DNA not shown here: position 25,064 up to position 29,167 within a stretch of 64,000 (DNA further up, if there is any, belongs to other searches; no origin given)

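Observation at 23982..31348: Tightly coupled operon of OM beta-barrel, decahaem cytochrome/beta-propeller fusion and NHL beta-propeller: candidate porin-cytochrome redox module of uncharacterised architecture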

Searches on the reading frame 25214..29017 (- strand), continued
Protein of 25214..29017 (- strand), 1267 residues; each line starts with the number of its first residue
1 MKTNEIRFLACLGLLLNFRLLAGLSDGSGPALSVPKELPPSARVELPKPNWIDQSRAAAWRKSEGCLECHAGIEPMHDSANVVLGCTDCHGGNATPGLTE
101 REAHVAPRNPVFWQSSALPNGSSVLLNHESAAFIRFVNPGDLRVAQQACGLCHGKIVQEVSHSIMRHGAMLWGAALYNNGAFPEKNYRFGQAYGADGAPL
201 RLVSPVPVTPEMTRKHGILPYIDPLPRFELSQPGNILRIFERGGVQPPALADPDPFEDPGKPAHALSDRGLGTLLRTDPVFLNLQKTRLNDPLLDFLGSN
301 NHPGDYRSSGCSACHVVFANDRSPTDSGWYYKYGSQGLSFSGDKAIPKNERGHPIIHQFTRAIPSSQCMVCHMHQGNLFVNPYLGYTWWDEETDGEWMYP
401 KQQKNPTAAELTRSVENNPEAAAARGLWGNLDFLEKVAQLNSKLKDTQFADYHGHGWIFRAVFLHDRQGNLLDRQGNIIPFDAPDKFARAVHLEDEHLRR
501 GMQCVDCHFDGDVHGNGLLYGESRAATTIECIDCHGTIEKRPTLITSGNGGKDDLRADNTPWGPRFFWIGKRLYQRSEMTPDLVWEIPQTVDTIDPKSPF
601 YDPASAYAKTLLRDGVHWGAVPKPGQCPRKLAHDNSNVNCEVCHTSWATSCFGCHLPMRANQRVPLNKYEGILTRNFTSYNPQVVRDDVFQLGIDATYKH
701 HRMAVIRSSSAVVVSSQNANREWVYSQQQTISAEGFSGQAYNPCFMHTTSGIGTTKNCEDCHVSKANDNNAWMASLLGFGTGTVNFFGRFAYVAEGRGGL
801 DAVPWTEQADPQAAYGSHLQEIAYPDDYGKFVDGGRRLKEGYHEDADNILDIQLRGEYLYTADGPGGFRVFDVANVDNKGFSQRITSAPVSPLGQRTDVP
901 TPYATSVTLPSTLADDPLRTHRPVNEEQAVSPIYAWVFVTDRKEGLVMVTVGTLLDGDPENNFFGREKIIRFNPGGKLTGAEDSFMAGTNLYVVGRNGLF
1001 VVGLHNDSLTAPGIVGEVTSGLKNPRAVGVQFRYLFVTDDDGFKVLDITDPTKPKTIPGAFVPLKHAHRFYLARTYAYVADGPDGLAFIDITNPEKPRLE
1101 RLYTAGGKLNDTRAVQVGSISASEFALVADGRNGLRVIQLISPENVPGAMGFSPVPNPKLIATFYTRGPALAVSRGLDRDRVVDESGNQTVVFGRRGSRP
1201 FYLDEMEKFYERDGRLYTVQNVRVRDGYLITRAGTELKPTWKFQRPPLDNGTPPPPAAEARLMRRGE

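Call 43: fold_search(model_id=the predicted structure, library=pdb)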
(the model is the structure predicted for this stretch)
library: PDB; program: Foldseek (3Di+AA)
matches with E <= 10: 1634; with E <= 0.001: 901
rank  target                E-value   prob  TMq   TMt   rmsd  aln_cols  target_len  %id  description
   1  8eti_5                5.3e-08  1.00  0.20  0.61   6.6       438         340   10  Fkbp39 associated 60S nascent ribosome State 1 (released 2022-11-30)
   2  9i3v_B                7.7e-08  1.00  0.15  0.05  18.2       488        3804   16  Cryo-EM structure of the human LRP2 ectodomain (released 2026-02-04)
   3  8ffe_A                8.5e-08  1.00  0.16  0.28  14.9       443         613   10  Crystal structure of LRP6 E1E2 domains bound to YW210.09 Fab and engineered XWnt8 peptide (released 2023-03-08)
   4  8jxe_B                1.0e-07  1.00  0.15  0.12  17.1       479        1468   13  rat megalin RAP complex head (released 2024-06-19)
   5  8fkp_NQ               1.9e-07  1.00  0.20  0.66   5.3       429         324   11  Human nucleolar pre-60S ribosomal subunit (State A1) (released 2023-07-12)
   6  9qaw_A                2.2e-07  1.00  0.16  0.05  10.1       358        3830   12  CryoEM structure of the human LRP2 receptor ectodomain in complex with LRPAP1 (released 2026-03-11)
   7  8s9p_B                2.8e-07  1.00  0.16  0.20   8.7       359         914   11  1:1:1 agrin/LRP4/MuSK complex (released 2023-05-17)
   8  9qaw_B                2.8e-07  1.00  0.15  0.05  18.2       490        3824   14  CryoEM structure of the human LRP2 receptor ectodomain in complex with LRPAP1 (released 2026-03-11)
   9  8eup_5                2.9e-07  1.00  0.20  0.63   6.0       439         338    9  Ytm1 associated 60S nascent ribosome State 1A (released 2022-11-30)
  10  6l6r_A                3.5e-07  1.00  0.14  0.26  16.4       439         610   11  Crystal structure of LRP6 E1E2-SOST complex (released 2020-10-28)
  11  2ovr_B                3.6e-07  1.00  0.19  0.45   7.2       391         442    9  Structure of the Skp1-Fbw7-CyclinEdegN complex (released 2007-04-24)
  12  9cnx_B                3.6e-07  1.00  0.17  0.48   9.2       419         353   11  CryoEM structure of BAM in complex with the PTB1 closed-state inhibitor (in DDM detergent) (released 2024-12-25)
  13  7t1z_B                4.1e-07  1.00  0.19  0.45   6.4       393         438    9  Structure of the Fbw7-Skp1-MycNdegron complex (released 2022-02-16)
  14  9i3v_A                4.5e-07  1.00  0.15  0.05  16.2       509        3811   13  Cryo-EM structure of the human LRP2 ectodomain (released 2026-02-04)
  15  6m93_A                5.0e-07  1.00  0.18  0.50   5.5       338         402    7  Monophosphorylated pSer33 b-Catenin peptide, b-TrCP/Skp1, NRX-1933 ternary complex (released 2019-04-03)
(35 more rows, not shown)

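Call 77: search_protein_families(library=ncbifam, alignment_id=A3, max_evalue=0.01)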
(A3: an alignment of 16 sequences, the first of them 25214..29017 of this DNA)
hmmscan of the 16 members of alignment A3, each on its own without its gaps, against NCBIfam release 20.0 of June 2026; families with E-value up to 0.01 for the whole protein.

A. member 1, window:25214-29017:- (1267 aa): 1 family
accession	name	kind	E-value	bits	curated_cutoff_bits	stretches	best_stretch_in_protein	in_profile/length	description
NF040943.1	cytoc3_ExtM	equivalog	1.1e-14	53.7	800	2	494-545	258-309/599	selenite/tellurite reduction operon c-type cytochrome ExtM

B. families by the number of members that match (of 16 scanned): 12 families
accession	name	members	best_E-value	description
NF040943.1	cytoc3_ExtM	16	1e-27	selenite/tellurite reduction operon c-type cytochrome ExtM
NF040968.1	FeS_ExtO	9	1.2e-07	selenite/tellurite reduction operon b-type cytochrome iron-sulfur cluster-binding subunit ExtO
NF040967.1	cytc_ExtN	8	9.5e-08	selenite/tellurite reduction operon c-type cytochrome ExtN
TIGR04312.1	choice_anch_B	7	2.7e-07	choice-of-anchor B family protein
NF008659.0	PRK11659.1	3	0.00021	cytochrome c nitrite reductase pentaheme subunit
NF045713.1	CxxCH_16_HmcA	3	0.003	sulfate respiration complex hexadecaheme cytochrome HmcA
TIGR03153.1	cytochr_NrfH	2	0.0009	cytochrome c nitrite reductase small subunit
TIGR04315.1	octaheme_Shew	1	0.0027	tetrathionate reductase family octaheme c-type cytochrome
TIGR03152.1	cyto_c552_HCOOH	1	0.0029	ammonia-forming nitrite reductase cytochrome c552 subunit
NF040971.1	cytc_ExtS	1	0.0031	selenite/tellurite reduction operon c-type cytochrome lipoprotein ExtS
NF008339.0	PRK11125.1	1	0.0041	ammonia-forming cytochrome c nitrite reductase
NF041781.1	mnquin_red_QrcA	1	0.0067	menaquinone reductase multiheme cytochrome c subunit QrcA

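Call 87: search_solved_structures(query=A3, max_evalue=10)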
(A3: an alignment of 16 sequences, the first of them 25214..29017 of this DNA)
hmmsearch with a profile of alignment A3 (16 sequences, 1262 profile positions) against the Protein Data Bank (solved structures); distinct sequences matched with E-value up to 10: 21.
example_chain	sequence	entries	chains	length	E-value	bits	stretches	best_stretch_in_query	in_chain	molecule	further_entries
2ozy_A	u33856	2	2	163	3.8e-05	24.8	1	58-157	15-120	Cytochrome c-type protein nrfB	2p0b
2zo5_A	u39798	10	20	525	0.00011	23.2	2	496-555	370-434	Eight-heme nitrite reductase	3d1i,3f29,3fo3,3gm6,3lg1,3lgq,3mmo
4q0t_A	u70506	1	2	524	0.00011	23.2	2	496-555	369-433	Eight-heme nitrite reductase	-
3uu9_A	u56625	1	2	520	0.00015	22.8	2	496-555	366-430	Eight-heme nitrite reductase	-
3rkh_A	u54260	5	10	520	0.00015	22.8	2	496-555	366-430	Eight-heme nitrite reductase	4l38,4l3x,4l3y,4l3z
3owm_A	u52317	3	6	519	0.00016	22.7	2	496-555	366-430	Eight-heme nitrite reductase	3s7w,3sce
4q4u_A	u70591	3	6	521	0.00016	22.7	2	496-555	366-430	Eight-heme nitrite reductase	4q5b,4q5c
2ot4_A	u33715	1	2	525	0.0002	22.4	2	496-552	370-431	Eight-heme nitrite reductase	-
4wjy_A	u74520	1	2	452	0.02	15.8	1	496-561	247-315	Cytochrome c-552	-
2rf7_A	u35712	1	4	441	0.03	15.2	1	496-561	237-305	Cytochrome c-552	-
1gu6_A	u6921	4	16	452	0.034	15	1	496-561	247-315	CYTOCHROME C552 | Cytochrome c-552 | Cytochrome c nitrite reductase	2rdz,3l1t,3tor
1ehj_A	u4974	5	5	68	0.074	13.9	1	603-658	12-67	CYTOCHROME C7 | CYTOCHROME C551.5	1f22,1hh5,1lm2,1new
1kwj_A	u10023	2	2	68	0.11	13.4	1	605-658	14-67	cytochrome c7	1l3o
2nca_A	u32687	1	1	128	0.23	12.3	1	24-122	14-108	Hsp90 co-chaperone Cdc37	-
9ylb_B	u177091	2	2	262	0.34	11.7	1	677-749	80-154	Ubiquitin-conjugating enzyme E2 Z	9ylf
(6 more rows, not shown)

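Call 90: find_encoding_contigs(protein=P0018, flank=10000, max_places=1)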
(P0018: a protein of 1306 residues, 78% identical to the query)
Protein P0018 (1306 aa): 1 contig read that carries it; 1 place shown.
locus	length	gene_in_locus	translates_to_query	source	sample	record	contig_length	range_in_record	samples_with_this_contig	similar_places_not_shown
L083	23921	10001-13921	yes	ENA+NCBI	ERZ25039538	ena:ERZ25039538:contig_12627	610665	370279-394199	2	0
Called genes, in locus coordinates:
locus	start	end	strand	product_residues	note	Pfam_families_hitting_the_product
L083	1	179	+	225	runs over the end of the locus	-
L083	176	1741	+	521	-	PF14522:Cytochrome_C7 (faint), PF14537:Cytochrom_c3_2 (faint)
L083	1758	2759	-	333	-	-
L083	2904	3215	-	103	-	-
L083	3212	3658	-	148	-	PF04773:FecR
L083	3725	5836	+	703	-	PF05226:CHASE2, PF00211:Guanylate_cyc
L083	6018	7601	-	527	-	PF03928:HbpS-like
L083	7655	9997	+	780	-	-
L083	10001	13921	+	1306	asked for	PF08309:LVIVD (weak)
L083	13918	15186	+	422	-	PF05787:PhoX (faint), PF22807:TrAA12 (faint), PF25021:TEN_NHL (faint), PF08450:SGL (faint), PF24684:Vgb_lyase (faint), PF01436:NHL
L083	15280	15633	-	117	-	PF11750:DUF3307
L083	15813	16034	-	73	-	PF13335:Mg_chelatase_C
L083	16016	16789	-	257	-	PF00158:Sigma54_activat (faint), PF00493:MCM, PF01078:Mg_chelatase, PF20030:bpMoxR (faint), PF07728:AAA_5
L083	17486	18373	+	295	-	PF00809:Pterin_bind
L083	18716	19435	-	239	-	PF10017:Methyltransf_33 (weak)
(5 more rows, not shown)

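Call 91: find_encoding_contigs(protein=P0003, flank=10000, max_places=1)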
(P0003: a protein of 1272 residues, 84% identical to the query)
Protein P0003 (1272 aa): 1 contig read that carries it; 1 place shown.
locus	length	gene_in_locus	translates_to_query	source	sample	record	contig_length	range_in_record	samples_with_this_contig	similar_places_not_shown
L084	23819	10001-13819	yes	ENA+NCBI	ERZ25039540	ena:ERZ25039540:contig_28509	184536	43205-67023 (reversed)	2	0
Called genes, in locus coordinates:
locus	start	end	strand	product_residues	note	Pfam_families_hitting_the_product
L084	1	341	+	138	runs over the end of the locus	-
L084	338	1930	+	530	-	PF02085:Cytochrom_CIII (faint), PF14522:Cytochrome_C7 (faint)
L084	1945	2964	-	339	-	-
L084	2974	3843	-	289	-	PF04773:FecR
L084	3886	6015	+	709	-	PF05226:CHASE2, PF00211:Guanylate_cyc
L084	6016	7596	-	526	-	PF03928:HbpS-like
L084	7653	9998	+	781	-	-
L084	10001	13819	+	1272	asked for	PF14537:Cytochrom_c3_2 (faint), PF08309:LVIVD (faint)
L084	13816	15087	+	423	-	PF05787:PhoX (faint), PF13449:Phytase-like (faint), PF24684:Vgb_lyase (faint), PF25021:TEN_NHL (faint), PF08450:SGL (faint), PF01436:NHL (weak)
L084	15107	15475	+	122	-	PF11750:DUF3307 (weak)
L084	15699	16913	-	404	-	PF01594:AI-2E_transport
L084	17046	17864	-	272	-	PF03807:F420_oxidored, PF14748:P5CR_dimer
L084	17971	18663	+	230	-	-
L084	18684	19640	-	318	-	-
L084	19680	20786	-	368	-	PF02885:Glycos_trans_3N, PF00591:Glycos_transf_3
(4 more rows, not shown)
